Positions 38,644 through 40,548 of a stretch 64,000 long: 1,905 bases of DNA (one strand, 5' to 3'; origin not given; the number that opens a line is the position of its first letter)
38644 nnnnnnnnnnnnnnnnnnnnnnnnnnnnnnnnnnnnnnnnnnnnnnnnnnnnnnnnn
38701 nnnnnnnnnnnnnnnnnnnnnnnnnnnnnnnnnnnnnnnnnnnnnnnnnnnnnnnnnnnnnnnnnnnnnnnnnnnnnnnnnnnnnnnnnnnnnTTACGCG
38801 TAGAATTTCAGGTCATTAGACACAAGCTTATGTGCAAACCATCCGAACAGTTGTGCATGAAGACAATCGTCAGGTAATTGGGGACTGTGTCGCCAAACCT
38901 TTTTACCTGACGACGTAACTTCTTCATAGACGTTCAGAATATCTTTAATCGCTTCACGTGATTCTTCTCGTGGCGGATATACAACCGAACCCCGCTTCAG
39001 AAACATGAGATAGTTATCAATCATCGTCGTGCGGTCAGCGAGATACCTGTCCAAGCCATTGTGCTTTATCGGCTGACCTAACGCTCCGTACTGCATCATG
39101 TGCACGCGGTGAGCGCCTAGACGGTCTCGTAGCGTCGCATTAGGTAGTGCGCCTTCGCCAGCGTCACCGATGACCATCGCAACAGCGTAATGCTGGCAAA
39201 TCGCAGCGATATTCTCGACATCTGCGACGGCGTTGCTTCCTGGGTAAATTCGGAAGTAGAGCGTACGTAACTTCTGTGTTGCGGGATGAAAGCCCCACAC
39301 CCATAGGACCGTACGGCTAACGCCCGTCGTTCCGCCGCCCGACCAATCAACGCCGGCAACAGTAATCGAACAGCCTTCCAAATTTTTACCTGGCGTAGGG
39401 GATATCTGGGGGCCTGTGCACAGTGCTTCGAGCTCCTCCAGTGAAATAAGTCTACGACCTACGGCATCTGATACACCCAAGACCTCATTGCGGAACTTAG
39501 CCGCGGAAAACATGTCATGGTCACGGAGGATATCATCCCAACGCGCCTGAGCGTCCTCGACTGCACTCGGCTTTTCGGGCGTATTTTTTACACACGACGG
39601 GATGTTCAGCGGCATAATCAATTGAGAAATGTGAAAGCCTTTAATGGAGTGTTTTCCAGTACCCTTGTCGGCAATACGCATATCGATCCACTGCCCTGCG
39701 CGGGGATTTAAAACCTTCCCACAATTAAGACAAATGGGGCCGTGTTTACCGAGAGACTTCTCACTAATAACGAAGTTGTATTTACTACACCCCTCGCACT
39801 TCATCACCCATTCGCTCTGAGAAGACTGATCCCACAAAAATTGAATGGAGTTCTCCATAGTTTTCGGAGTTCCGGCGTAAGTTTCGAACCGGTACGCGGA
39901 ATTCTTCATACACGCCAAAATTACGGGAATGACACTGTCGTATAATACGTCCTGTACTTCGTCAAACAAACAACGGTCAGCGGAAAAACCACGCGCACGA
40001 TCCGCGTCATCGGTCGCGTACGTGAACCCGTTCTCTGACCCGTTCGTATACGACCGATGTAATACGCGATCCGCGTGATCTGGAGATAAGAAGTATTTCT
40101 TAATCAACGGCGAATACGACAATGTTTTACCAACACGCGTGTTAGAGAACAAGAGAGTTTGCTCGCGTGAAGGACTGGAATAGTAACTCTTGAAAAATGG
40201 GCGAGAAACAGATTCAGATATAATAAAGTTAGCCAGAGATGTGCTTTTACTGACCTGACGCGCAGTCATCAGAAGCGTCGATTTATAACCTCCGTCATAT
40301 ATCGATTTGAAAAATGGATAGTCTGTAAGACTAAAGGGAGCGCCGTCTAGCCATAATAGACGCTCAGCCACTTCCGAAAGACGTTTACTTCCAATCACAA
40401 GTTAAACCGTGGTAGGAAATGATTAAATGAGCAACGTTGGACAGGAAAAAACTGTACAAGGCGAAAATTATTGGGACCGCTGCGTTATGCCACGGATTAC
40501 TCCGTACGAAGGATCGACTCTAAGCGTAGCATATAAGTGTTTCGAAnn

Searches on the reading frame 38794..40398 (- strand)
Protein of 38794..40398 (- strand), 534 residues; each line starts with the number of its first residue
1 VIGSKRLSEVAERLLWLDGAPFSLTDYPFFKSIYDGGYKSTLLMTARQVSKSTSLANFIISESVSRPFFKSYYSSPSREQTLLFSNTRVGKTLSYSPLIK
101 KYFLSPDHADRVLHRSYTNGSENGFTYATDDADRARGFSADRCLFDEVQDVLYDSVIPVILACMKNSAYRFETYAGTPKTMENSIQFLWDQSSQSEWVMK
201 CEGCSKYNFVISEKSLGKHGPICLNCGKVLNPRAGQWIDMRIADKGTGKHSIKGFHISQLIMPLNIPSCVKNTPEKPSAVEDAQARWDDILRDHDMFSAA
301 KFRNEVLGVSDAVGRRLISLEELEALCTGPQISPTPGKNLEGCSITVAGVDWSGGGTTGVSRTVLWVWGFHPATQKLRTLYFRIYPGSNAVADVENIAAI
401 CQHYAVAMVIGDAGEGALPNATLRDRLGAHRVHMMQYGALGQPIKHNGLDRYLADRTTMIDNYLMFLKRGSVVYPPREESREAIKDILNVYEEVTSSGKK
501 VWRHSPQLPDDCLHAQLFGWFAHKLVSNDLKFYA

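Call 65: search_protein_families(library=pfam, proteins=[window:38794-40398:-], max_evalue=0.01)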
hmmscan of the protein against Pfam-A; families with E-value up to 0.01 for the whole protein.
window:38794-40398:- (534 aa): 1 family
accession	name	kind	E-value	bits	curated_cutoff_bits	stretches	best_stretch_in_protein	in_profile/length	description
PF05876.18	GpA_ATPase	-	5.3e-08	33.2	25.6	1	36-208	25-204/247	Phage terminase large subunit gpA, ATPase domain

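Call 70: search_protein_families(library=phrogs, proteins=[window:38794-40398:-], max_evalue=0.00001)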
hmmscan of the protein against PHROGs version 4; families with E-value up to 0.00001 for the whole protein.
window:38794-40398:- (534 aa): 2 families
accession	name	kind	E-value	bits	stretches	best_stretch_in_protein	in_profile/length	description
phrog_675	-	head and packaging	2.4e-41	142.7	1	5-528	22-552/576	terminase large subunit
phrog_2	-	head and packaging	7e-10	39.3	1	28-476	268-550/807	terminase large subunit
